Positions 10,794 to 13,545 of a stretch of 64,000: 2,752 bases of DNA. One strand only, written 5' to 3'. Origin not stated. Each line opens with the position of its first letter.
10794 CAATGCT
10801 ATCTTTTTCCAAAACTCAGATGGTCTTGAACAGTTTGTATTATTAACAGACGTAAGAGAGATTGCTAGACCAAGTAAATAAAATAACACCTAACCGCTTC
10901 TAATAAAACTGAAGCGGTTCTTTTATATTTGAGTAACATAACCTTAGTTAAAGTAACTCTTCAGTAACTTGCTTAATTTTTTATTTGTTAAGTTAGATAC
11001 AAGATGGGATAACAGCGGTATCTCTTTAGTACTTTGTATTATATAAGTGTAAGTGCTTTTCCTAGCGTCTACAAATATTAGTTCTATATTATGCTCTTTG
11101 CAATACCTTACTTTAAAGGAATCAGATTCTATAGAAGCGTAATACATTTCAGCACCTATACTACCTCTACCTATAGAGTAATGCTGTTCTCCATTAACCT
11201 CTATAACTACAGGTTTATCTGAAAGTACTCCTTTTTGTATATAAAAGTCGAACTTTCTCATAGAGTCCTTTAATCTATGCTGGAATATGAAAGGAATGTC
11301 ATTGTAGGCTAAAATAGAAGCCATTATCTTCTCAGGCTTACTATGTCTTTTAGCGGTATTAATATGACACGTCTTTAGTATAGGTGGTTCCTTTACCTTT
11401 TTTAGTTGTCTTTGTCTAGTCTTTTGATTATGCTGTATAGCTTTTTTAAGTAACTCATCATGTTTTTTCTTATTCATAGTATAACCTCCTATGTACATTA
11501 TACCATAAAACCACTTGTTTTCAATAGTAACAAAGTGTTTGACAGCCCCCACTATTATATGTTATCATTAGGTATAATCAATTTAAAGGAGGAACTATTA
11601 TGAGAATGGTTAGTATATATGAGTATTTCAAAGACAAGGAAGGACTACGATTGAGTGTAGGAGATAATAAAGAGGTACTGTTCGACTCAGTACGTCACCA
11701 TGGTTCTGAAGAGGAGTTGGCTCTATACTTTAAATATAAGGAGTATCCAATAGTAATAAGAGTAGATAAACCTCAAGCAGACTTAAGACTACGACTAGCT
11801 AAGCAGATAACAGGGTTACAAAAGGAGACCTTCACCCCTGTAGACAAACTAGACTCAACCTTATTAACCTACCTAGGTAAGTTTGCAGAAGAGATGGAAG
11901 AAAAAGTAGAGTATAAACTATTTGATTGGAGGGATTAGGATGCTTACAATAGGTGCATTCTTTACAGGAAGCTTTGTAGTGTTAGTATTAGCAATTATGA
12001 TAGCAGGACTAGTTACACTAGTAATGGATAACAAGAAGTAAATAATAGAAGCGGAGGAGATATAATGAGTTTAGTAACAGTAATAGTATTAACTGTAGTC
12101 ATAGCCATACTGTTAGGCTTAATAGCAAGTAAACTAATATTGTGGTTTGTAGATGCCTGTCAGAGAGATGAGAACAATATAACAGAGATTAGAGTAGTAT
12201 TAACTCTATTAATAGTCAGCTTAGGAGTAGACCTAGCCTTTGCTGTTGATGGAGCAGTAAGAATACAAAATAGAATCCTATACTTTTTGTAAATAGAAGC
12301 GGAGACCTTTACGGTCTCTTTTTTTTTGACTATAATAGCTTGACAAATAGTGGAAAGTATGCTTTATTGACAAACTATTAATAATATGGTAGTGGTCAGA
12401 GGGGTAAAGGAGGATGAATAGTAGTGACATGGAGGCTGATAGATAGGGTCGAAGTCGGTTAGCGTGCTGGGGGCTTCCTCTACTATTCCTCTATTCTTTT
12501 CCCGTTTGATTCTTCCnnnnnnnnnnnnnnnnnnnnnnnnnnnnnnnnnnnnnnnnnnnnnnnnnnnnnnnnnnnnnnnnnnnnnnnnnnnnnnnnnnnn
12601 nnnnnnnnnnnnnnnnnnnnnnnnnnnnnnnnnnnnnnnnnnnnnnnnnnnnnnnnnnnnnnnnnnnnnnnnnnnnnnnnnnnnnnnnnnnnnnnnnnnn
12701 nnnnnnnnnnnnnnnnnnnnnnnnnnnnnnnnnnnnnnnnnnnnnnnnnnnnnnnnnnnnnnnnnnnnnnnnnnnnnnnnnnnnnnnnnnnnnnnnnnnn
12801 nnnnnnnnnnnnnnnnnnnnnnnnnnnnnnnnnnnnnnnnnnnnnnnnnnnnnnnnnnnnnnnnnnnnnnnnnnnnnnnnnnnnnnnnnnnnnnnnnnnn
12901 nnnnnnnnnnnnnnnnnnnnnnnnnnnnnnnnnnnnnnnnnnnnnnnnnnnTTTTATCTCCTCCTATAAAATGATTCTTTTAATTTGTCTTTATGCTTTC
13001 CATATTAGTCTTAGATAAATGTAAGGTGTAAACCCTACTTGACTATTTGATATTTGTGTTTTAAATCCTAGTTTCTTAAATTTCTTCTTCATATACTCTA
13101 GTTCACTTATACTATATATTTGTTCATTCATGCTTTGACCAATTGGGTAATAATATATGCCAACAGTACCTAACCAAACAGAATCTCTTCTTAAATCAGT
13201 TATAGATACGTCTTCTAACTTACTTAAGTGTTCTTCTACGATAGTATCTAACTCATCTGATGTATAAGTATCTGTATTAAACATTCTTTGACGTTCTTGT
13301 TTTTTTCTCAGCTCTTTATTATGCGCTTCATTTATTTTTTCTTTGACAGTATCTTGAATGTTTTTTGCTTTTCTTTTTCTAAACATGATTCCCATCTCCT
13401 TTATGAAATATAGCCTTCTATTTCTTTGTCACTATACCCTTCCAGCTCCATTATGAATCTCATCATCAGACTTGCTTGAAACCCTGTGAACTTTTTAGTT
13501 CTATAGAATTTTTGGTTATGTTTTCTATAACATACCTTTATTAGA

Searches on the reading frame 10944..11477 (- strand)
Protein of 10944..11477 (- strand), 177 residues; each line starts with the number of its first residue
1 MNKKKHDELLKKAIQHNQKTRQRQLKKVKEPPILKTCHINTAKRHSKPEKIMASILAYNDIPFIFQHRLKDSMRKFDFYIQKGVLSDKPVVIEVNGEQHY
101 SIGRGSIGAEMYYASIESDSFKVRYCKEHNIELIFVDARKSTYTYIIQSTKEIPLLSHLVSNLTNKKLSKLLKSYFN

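Call 3: search_protein_families(library=pfam, proteins=[window:10944-11477:-], max_evalue=1)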
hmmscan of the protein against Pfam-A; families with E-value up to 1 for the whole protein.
window:10944-11477:- (177 aa): 0 families

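Call 4: search_protein_families(library=phrogs, proteins=[window:10944-11477:-], max_evalue=0.01)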
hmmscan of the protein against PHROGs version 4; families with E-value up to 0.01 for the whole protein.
window:10944-11477:- (177 aa): 4 families
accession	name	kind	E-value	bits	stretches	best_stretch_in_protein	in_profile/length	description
phrog_4538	-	unknown function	6.3e-29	102.1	1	37-173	223-351/447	-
phrog_9084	-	DNA, RNA and nucleotide metabolism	4.2e-18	67.1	1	13-170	31-184/187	homing endonuclease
phrog_7140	-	DNA, RNA and nucleotide metabolism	2.3e-14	54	1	40-150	117-225/423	intron encoded nuclease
phrog_559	-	DNA, RNA and nucleotide metabolism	1.3e-12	48.4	1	16-154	281-412/607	HNH endonuclease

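Call 24: search_dna_similar(query=window:10944-11477:-, collection=phages, mode=protein, max_rows=40)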
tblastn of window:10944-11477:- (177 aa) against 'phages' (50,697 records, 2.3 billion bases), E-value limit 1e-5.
Records with a match: 146; places in all: 216; records where one place covers at least 80% of the query: 2.
Best place of each record, by identity: 60-80% 1; <60% 145.
By first word of the organism name: Staphylococcus 143; Mammaliicoccus 2; Silviavirus 1.
By host as written in the record: Staphylococcus aureus 37; Staphylococcus sp. 10; Staphylococcus epidermidis 10; - 9; Staphylococcus carnosus TM300 8; Staphylococcus xylosus M1997-2/10 8; Mammaliicoccus vitulinus C5817 4; Staphylococcus aureus ATCC 25923 4; and 41 more.
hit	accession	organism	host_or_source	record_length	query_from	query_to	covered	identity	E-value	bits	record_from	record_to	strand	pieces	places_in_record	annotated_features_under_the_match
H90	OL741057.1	Staphylococcus phage vB_Sau_P68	Staphylococcus aureus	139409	1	160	90%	64.1%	1e-63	216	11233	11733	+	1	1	hypothetical protein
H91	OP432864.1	Staphylococcus phage SapYZU04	Staphylococcus aureus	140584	46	158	64%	52.2%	9e-31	122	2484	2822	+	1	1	hypothetical protein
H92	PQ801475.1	Staphylococcus phage vB_ScoM-YCP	Staphylococcus cohnii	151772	45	158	64%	51.8%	1e-30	122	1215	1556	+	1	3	homing endonuclease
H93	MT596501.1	Staphylococcus phage vB_SepM_BE04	Staphylococcus epidermidis F12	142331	19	160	80%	40.8%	7e-21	94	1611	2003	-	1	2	hypothetical protein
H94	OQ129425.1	Staphylococcus phage vB_SauM_JDYN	Staphylococcus aureus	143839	46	160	65%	45.2%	4e-22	98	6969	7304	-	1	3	hypothetical protein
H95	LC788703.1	Staphylococcus phage phiRNIID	sewage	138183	36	149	64%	44.8%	7e-21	94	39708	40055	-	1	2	hypothetical protein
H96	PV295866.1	Staphylococcus phage CIFT_MFB_MRSA13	Staphylococcus aureus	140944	36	149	64%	44.8%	7e-21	94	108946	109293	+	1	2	hypothetical protein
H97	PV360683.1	Staphylococcus phage CIFT_MFB_MRSA16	Staphylococcus aureus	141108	36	149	64%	44.8%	7e-21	94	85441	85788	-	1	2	hypothetical protein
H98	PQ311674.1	Staphylococcus phage CIFT_MFB_MRSA12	Staphylococcus aureus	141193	36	149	64%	44.8%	7e-21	94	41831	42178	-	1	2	hypothetical protein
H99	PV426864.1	Staphylococcus phage CIFT_MFB_MRSA21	Staphylococcus aureus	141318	36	149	64%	44.8%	7e-21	94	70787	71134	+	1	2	hypothetical protein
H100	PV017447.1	Staphylococcus phage CIFT_MFB_MRSA28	Staphylococcus aureus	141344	36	149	64%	44.8%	7e-21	94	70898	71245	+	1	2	hypothetical protein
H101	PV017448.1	Staphylococcus phage CIFT_MFB_MRSA32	Staphylococcus aureus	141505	36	149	64%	44.8%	7e-21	94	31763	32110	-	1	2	hypothetical protein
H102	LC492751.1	Staphylococcus phage KSAP7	Staphylococcus aureus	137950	36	149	64%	44.8%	9e-21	94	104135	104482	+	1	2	putative homing endonuclease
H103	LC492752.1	Staphylococcus phage KSAP11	Staphylococcus aureus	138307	36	149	64%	44.8%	9e-21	94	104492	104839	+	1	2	putative homing endonuclease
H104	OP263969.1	Staphylococcus phage Koomba-kaat_1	Staphylococcus aureus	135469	36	149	64%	44.8%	1e-20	94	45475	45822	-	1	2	hypothetical protein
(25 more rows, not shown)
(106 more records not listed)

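Call 51: get_annotated_region(hit=H90, flank=3000)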
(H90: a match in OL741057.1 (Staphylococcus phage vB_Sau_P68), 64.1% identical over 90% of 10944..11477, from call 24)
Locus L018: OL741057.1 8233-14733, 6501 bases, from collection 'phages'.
description: Staphylococcus phage vB_Sau_P68, complete genome.
organism: Staphylococcus phage vB_Sau_P68 (NCBI taxid 2911660)
taxonomy: Viruses; Duplodnaviria; Heunggongvirae; Uroviricota; Caudoviricetes; Herelleviridae; Twortvirinae
host: Staphylococcus aureus; source: -; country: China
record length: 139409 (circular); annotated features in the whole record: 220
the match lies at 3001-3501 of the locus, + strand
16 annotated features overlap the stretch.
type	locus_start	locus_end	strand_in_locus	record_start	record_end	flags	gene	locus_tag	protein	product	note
CDS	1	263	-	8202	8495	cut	-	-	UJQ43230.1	hypothetical protein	label: hypothetical protein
CDS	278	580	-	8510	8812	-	-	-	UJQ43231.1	hypothetical protein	label: TreE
CDS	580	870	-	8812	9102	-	-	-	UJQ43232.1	hypothetical protein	label: hypothetical protein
CDS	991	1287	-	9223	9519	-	-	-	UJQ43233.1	hypothetical protein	-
CDS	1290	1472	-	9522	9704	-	-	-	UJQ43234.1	hypothetical protein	-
CDS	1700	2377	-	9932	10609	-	-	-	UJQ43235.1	hypothetical protein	-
CDS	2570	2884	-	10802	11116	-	-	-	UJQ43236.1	hypothetical protein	-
CDS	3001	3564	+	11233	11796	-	-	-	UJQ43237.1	hypothetical protein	-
CDS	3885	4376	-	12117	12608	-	-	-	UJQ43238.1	hypothetical protein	-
CDS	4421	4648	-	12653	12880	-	-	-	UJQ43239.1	hypothetical protein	-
CDS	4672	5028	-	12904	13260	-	-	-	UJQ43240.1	hypothetical protein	label: hypothetical protein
CDS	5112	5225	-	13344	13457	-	-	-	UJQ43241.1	hypothetical protein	-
CDS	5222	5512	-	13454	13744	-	-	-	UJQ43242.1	hypothetical protein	-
CDS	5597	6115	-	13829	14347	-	-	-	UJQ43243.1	hypothetical protein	-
CDS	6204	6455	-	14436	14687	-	-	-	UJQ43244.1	hypothetical protein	-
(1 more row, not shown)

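Call 73: search_protein_families(library=padloc, proteins=[window:10944-11477:-], max_evalue=0.01)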
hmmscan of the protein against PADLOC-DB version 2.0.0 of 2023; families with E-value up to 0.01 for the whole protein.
window:10944-11477:- (177 aa): 0 families

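Call 74: search_protein_families(library=ncbifam, proteins=[window:10944-11477:-], max_evalue=0.1)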
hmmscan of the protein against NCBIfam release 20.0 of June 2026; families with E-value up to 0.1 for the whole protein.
window:10944-11477:- (177 aa): 0 families

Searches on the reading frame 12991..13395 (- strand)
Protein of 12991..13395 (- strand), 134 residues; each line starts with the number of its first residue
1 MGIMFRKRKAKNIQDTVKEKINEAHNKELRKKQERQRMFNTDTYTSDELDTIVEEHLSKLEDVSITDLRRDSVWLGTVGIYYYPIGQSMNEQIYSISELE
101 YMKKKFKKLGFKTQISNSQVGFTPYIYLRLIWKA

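Call 90: search_protein_families(library=phrogs, proteins=[window:12991-13395:-], max_evalue=0.001)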
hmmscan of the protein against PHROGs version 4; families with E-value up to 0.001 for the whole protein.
window:12991-13395:- (134 aa): 1 family
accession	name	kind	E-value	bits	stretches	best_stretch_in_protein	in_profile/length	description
phrog_11628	-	unknown function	1.9e-53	181.3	1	3-134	1-128/128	-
